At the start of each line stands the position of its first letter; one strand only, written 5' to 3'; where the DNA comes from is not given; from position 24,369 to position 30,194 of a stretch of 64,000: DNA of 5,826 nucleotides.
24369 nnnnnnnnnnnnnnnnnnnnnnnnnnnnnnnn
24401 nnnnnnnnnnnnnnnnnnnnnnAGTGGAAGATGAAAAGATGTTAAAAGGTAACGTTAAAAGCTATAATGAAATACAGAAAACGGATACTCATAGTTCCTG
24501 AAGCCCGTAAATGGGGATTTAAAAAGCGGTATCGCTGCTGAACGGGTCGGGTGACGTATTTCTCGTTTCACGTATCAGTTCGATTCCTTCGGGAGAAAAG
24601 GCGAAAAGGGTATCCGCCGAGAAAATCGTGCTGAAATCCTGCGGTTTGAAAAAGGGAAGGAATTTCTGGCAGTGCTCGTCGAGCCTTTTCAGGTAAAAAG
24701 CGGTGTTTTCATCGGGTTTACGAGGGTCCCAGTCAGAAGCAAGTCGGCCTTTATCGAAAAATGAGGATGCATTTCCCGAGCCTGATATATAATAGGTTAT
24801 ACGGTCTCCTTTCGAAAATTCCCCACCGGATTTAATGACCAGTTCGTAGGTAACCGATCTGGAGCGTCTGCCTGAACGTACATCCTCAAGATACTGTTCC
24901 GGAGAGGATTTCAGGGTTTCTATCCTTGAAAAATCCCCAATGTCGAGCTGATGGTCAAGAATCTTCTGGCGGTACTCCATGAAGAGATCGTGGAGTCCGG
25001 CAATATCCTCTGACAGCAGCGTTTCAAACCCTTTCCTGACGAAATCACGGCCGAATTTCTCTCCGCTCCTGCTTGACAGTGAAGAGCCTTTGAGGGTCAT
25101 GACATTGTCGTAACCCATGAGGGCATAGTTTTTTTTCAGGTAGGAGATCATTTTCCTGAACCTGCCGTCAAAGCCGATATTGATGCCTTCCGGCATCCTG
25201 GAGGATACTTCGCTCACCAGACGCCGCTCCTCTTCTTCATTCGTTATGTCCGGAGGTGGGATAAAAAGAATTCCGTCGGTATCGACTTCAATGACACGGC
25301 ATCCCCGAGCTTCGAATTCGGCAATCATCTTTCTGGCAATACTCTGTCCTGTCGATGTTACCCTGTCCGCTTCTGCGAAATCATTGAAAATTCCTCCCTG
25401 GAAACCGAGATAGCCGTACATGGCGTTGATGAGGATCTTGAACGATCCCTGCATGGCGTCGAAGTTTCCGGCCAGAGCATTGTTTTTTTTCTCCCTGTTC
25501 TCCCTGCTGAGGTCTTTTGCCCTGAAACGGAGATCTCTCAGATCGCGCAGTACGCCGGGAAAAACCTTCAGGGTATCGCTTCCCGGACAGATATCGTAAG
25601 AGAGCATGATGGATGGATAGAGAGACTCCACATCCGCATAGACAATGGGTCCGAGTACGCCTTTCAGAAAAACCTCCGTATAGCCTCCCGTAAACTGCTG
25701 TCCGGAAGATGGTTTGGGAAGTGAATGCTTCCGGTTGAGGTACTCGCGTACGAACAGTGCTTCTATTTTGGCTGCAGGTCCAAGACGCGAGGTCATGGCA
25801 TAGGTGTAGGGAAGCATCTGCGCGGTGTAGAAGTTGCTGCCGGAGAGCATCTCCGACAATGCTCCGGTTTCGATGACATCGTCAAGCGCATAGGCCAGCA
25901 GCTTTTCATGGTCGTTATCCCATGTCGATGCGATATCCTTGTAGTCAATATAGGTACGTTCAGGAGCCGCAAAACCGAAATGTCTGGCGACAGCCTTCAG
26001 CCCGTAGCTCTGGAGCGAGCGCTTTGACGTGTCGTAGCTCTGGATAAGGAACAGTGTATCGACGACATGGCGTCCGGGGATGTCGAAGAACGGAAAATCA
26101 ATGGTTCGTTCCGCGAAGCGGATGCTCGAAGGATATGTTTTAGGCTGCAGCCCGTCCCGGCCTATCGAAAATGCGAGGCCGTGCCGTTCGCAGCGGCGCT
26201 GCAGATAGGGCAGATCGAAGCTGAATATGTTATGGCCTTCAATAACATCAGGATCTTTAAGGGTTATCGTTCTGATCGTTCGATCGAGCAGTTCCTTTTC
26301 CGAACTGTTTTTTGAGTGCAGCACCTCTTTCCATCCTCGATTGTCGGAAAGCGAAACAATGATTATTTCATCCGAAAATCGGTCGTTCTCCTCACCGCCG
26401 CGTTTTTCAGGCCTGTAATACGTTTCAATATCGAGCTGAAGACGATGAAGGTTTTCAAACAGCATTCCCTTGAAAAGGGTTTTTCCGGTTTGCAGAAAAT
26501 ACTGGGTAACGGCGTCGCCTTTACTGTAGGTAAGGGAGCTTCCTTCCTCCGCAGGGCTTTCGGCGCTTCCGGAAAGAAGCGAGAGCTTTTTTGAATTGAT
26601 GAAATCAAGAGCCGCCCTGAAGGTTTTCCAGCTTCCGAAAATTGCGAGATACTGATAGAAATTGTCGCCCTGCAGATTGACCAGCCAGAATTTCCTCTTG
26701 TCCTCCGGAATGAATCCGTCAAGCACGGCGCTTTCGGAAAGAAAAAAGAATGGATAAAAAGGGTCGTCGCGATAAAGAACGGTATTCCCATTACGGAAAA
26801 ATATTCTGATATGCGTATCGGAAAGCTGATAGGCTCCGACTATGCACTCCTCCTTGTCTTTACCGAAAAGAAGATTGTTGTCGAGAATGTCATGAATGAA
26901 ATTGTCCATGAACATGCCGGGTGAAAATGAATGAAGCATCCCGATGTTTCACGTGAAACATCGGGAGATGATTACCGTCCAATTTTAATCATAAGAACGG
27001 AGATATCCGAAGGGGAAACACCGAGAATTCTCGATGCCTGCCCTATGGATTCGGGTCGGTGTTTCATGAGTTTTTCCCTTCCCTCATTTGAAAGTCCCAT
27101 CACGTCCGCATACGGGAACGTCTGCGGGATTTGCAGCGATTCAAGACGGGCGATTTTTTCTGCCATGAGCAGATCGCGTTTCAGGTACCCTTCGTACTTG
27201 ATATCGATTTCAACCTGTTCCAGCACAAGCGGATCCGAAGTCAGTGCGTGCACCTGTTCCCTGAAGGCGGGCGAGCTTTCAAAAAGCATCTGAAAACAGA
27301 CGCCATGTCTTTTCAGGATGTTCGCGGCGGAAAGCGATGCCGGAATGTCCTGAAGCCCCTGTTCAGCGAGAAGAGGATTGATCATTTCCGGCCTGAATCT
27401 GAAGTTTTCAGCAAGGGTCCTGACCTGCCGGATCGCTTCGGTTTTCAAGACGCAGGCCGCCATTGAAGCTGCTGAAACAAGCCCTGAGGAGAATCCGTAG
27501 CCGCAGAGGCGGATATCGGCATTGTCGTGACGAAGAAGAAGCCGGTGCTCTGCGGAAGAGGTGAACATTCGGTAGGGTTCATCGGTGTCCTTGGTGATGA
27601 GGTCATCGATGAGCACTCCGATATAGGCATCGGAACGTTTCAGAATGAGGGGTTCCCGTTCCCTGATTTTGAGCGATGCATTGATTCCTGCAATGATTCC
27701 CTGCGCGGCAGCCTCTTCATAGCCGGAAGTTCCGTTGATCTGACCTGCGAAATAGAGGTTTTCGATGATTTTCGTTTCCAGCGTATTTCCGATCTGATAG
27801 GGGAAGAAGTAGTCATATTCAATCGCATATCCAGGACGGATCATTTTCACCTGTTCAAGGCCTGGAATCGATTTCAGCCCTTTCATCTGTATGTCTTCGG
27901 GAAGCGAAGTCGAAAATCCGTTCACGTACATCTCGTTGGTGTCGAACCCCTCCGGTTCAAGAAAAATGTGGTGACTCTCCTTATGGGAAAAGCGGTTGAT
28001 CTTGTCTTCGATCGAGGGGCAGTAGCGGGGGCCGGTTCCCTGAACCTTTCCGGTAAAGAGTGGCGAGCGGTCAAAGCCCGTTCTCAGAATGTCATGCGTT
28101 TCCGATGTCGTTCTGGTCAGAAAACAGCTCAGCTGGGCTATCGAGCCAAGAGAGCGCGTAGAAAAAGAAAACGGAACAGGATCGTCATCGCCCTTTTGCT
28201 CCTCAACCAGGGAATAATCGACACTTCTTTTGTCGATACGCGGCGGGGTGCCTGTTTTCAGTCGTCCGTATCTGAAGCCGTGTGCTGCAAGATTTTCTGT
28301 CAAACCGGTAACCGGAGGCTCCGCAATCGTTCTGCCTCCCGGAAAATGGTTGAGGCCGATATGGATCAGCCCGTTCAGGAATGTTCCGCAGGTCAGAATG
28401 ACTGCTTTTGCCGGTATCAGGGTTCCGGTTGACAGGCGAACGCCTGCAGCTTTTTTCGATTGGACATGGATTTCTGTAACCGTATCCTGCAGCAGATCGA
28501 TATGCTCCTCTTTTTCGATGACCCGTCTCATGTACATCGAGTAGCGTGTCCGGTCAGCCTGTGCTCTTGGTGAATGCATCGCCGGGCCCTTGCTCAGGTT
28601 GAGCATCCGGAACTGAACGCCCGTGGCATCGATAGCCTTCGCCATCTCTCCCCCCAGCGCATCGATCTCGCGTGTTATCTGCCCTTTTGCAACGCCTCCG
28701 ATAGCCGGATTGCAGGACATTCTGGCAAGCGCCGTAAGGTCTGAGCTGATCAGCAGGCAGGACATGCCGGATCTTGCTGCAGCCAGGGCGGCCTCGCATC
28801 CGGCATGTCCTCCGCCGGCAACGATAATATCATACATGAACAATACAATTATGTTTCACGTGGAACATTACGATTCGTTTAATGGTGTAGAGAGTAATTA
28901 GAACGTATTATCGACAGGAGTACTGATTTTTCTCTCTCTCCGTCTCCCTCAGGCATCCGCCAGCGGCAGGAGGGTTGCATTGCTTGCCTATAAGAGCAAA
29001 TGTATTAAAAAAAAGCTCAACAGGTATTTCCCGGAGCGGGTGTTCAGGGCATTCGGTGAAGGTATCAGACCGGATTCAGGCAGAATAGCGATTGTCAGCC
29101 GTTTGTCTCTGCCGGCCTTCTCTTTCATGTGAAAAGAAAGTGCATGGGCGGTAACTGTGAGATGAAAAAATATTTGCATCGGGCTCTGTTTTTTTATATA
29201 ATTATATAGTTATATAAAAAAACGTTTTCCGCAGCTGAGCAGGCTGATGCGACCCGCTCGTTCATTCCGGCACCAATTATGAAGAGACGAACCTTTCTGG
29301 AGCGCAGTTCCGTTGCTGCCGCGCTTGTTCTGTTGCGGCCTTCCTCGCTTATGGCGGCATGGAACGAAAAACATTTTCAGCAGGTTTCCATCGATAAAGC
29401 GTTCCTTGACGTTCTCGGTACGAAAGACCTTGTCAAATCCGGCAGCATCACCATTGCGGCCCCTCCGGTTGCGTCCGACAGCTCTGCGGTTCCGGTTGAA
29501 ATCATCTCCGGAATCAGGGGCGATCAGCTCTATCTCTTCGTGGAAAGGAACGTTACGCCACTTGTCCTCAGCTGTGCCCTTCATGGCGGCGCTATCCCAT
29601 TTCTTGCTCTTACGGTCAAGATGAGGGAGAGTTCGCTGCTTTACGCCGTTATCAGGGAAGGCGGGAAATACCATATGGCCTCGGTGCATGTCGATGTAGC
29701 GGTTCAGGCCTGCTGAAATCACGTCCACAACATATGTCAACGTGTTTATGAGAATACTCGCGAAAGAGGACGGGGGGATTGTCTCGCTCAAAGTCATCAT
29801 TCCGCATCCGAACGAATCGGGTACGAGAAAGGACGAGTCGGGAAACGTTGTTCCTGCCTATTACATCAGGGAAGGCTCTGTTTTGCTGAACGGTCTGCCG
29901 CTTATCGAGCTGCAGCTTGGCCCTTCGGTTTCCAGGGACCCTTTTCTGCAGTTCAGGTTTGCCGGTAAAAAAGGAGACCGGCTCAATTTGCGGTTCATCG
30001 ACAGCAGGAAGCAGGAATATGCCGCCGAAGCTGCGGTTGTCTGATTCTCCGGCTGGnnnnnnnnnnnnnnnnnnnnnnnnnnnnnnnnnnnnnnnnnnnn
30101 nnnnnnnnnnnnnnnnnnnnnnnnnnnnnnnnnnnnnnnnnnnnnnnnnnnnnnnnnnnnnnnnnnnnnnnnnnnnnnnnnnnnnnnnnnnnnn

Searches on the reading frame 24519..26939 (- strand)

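Call 30: search_protein_families(library=pfam, proteins=[window:24519-26939:-], max_evalue=0.001)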
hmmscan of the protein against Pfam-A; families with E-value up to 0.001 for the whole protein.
window:24519-26939:- (806 aa): 3 families
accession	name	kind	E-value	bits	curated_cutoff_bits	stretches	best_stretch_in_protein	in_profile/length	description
PF00136.26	DNA_pol_B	-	7.8e-20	71.5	23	1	459-723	119-412/453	DNA polymerase family B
PF03104.25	DNA_pol_B_exo1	-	2.4e-11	43.9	23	1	211-317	140-242/242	DNA polymerase family B, exonuclease domain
PF13482.12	RNase_H_2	-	0.00017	22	22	1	192-363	17-162/165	RNase_H superfamily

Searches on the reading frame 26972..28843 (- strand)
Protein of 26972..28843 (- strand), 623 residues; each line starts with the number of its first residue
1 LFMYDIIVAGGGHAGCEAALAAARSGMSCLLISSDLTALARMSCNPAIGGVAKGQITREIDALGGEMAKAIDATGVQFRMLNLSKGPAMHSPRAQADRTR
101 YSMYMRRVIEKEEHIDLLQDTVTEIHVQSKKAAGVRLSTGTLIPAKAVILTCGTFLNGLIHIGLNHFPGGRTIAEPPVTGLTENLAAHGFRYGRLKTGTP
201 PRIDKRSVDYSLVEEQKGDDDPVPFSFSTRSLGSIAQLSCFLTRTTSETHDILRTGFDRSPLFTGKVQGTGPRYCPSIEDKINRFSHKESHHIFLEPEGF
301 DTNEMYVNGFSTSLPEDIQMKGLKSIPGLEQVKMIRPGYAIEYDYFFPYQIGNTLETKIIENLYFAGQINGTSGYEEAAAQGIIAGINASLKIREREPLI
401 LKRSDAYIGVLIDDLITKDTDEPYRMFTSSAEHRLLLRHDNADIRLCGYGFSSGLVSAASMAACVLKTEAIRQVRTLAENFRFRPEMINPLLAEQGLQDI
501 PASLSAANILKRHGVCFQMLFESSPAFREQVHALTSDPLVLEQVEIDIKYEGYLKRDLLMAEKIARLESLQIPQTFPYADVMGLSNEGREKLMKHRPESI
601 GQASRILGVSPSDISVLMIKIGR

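Call 30: search_protein_families(library=pfam, proteins=[window:26972-28843:-], max_evalue=0.001)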
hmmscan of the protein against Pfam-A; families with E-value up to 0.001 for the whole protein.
window:26972-28843:- (623 aa): 7 families
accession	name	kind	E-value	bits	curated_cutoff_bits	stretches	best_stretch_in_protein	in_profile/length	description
PF01134.28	GIDA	-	3.7e-163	543.6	22.1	1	5-396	1-390/391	Glucose inhibited division protein A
PF13932.14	SAM_GIDA_C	-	9.4e-24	83.4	27.1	1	562-618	1-57/57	tRNA modifying enzyme MnmG/GidA C-terminal helical bundle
PF21680.2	GIDA_C_1st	-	2.1e-13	51.3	24.7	1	464-556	7-94/96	tRNA modifying enzyme MnmG/GidA C-terminal helical domain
PF12831.13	FAD_oxidored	-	1.9e-06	27.9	27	1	5-37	1-33/416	FAD dependent oxidoreductase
PF07992.20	Pyr_redox_2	-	1.5e-05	25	26.1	1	4-153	1-108/291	Pyridine nucleotide-disulphide oxidoreductase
PF01266.30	DAO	-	3.2e-05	24.1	27.9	0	88-160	137-209/353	FAD dependent oxidoreductase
PF00890.30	FAD_binding_2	-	0.00029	20.6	20.4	1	5-34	1-30/414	FAD binding domain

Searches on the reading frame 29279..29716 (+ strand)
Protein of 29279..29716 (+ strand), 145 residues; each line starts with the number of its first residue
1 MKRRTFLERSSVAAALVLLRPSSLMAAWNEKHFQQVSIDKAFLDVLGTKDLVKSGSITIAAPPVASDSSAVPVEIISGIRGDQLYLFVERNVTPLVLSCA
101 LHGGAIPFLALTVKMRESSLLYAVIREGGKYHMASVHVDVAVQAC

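Call 61: search_protein_families(library=pfam, proteins=[window:29279-29716:+], max_evalue=0.01)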
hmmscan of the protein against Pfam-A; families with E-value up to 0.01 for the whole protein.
window:29279-29716:+ (145 aa): 1 family
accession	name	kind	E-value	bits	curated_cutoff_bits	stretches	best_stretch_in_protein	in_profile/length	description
PF13501.12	SoxY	-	3.1e-19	69.7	28.4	1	44-145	3-112/112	Sulfur oxidation protein SoxY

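Call 62: find_homologous_proteins(query=window:29279-29716:+, max_evalue=1e-15)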
Query window:29279-29716:+ (145 aa): 18 proteins with E <= 1e-15 among 71 candidates.
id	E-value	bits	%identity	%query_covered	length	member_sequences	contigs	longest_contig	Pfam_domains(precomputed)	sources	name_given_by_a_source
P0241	4.5e-86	303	100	100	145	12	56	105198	PF13501.13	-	-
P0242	1.8e-75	269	86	100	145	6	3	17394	PF13501.13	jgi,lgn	-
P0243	2.1e-66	240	84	92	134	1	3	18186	PF13501.13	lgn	-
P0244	3.7e-60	220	70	100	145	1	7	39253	PF13501.13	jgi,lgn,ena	jgi:sulfur-oxidizing protein SoxY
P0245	2.5e-59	217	70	100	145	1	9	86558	PF13501.13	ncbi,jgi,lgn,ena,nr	ncbi:MAG: thiosulfate-binding protein SoxY [Chlorobi bacterium]|nr:thiosulfate-binding protein SoxY 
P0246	1.7e-58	214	68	100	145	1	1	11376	PF13501.13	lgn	-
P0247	3.7e-56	207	67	100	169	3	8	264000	PF13501.13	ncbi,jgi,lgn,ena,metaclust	metaclust:\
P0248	2.8e-55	204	66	100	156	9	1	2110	PF13501.13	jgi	-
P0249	5.5e-54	200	63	100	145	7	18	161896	PF13501.13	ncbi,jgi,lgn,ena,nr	ncbi:MAG: thiosulfate-binding protein SoxY [Chlorobi bacterium]|jgi:sulfur-oxidizing protein SoxY|nr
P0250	5.3e-52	193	59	100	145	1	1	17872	PF13501.13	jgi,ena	-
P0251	1.8e-50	188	59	100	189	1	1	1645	PF13501.13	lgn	-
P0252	1.4e-49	185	58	100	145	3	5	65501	PF13501.13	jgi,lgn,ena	-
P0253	9.5e-49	183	59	100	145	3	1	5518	PF13501.13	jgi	jgi:sulfur-oxidizing protein SoxY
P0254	6.1e-48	180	59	100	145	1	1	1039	PF13501.13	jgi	jgi:sulfur-oxidizing protein SoxY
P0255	6.9e-48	180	57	100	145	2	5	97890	PF13501.13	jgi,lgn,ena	-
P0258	2.8e-42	162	54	100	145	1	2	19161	PF13501.13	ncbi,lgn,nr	ncbi:MAG: thiosulfate-binding protein SoxY [Chlorobiaceae bacterium]|nr:thiosulfate-binding protein 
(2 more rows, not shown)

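Call 63: find_encoding_contigs(protein=P0245, flank=4000, max_places=1)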
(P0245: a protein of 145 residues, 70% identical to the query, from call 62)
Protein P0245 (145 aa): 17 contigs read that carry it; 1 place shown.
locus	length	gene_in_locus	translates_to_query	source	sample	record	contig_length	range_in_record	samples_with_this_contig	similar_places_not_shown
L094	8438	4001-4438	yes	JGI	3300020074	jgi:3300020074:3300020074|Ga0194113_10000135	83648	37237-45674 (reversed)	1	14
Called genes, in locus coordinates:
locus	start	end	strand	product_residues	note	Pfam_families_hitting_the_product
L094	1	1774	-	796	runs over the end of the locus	PF03104:DNA_pol_B_exo1, PF00136:DNA_pol_B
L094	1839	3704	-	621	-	PF01134:GIDA, PF12831:FAD_oxidored (weak), PF21680:GIDA_C_1st, PF13932:SAM_GIDA_C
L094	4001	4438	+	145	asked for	PF13501:SoxY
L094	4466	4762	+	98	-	PF08770:SoxZ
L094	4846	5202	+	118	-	PF00034:Cytochrom_C (weak)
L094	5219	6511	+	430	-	PF07992:Pyr_redox_2, PF21706:FCSD_central, PF09242:FCSD-flav_bind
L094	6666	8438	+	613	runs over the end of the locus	PF07549:Sec_GG (faint), PF21760:SecD_1st, PF22599:SecDF_P1_head, PF02355:SecD_SecF_C, PF03176:MMPL (weak)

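Call 64: find_encoding_contigs(protein=P0247, flank=4000, max_places=1)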
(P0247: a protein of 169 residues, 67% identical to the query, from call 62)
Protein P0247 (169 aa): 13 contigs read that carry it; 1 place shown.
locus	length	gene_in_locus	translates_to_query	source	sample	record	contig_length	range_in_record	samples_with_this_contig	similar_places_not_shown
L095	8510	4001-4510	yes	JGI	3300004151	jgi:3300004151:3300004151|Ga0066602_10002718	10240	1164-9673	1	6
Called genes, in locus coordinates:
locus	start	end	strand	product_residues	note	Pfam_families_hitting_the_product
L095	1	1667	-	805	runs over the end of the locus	PF03104:DNA_pol_B_exo1, PF00136:DNA_pol_B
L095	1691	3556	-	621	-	PF01134:GIDA, PF21680:GIDA_C_1st, PF13932:SAM_GIDA_C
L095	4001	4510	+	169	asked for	PF13501:SoxY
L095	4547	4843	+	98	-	PF08770:SoxZ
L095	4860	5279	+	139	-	PF00034:Cytochrom_C (weak)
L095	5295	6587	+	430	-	PF07992:Pyr_redox_2, PF21706:FCSD_central, PF09242:FCSD-flav_bind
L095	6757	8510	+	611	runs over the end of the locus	PF21760:SecD_1st, PF22599:SecDF_P1_head, PF02355:SecD_SecF_C, PF03176:MMPL (weak)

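Call 65: find_encoding_contigs(protein=P0249, flank=4000, max_places=1)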
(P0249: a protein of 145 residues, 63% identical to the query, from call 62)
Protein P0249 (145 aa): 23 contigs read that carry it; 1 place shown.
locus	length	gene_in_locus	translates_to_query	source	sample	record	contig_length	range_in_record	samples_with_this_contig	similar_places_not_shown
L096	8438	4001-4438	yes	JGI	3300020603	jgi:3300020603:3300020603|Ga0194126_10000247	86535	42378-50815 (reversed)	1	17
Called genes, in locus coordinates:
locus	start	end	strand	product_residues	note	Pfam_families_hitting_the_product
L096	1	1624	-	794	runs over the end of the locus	PF03104:DNA_pol_B_exo1, PF00136:DNA_pol_B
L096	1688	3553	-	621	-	PF01134:GIDA, PF12831:FAD_oxidored (weak), PF21680:GIDA_C_1st, PF13932:SAM_GIDA_C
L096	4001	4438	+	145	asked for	PF13501:SoxY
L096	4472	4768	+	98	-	PF08770:SoxZ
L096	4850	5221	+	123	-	PF00034:Cytochrom_C (weak)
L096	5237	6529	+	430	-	PF07992:Pyr_redox_2, PF13450:NAD_binding_8 (faint), PF21706:FCSD_central, PF09242:FCSD-flav_bind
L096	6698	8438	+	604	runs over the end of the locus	PF21760:SecD_1st, PF22599:SecDF_P1_head, PF02355:SecD_SecF_C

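Call 66: find_encoding_contigs(protein=P0255, flank=4000, max_places=1)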
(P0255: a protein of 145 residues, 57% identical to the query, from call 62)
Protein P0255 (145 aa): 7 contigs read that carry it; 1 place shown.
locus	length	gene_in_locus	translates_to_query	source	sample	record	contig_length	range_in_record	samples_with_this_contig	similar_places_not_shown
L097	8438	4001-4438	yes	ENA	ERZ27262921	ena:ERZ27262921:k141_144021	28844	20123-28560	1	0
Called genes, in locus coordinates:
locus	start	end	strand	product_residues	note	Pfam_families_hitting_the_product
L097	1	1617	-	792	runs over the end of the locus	PF03104:DNA_pol_B_exo1, PF00136:DNA_pol_B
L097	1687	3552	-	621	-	PF01134:GIDA, PF01266:DAO (faint), PF07992:Pyr_redox_2 (weak), PF12831:FAD_oxidored, PF21680:GIDA_C_1st, PF13932:SAM_GIDA_C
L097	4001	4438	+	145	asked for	PF13501:SoxY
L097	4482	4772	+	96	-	PF08770:SoxZ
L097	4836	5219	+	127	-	-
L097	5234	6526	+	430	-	PF07992:Pyr_redox_2, PF21706:FCSD_central, PF09242:FCSD-flav_bind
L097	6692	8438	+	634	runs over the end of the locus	PF21760:SecD_1st, PF22599:SecDF_P1_head, PF02355:SecD_SecF_C, PF03176:MMPL (weak)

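Call 67: find_encoding_contigs(protein=P0258, flank=4000, max_places=1)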
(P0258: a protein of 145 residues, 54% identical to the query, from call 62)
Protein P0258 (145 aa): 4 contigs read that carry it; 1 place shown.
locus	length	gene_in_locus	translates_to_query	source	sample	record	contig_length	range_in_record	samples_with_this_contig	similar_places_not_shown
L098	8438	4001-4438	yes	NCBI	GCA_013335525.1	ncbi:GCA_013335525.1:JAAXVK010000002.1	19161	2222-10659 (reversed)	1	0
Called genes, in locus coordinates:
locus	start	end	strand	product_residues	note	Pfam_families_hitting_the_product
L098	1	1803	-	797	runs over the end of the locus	PF03104:DNA_pol_B_exo1, PF00136:DNA_pol_B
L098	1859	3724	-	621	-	PF01134:GIDA, PF12831:FAD_oxidored (weak), PF21680:GIDA_C_1st, PF13932:SAM_GIDA_C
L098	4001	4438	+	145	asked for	PF13501:SoxY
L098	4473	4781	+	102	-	PF08770:SoxZ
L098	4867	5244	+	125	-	-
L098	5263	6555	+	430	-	PF07992:Pyr_redox_2, PF21706:FCSD_central, PF09242:FCSD-flav_bind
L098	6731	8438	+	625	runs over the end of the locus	PF21760:SecD_1st, PF22599:SecDF_P1_head, PF02355:SecD_SecF_C, PF03176:MMPL (weak)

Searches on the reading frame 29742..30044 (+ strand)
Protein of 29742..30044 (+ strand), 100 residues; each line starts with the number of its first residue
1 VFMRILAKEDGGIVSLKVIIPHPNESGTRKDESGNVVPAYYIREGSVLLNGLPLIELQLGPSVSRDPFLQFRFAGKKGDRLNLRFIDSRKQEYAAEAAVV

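Call 61: search_protein_families(library=pfam, proteins=[window:29742-30044:+], max_evalue=0.01)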
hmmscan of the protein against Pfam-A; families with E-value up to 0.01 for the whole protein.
window:29742-30044:+ (100 aa): 1 family
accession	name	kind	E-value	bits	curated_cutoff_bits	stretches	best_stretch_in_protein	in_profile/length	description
PF08770.17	SoxZ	-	5.4e-26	90.6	25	1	7-97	5-97/98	Sulphur oxidation protein SoxZ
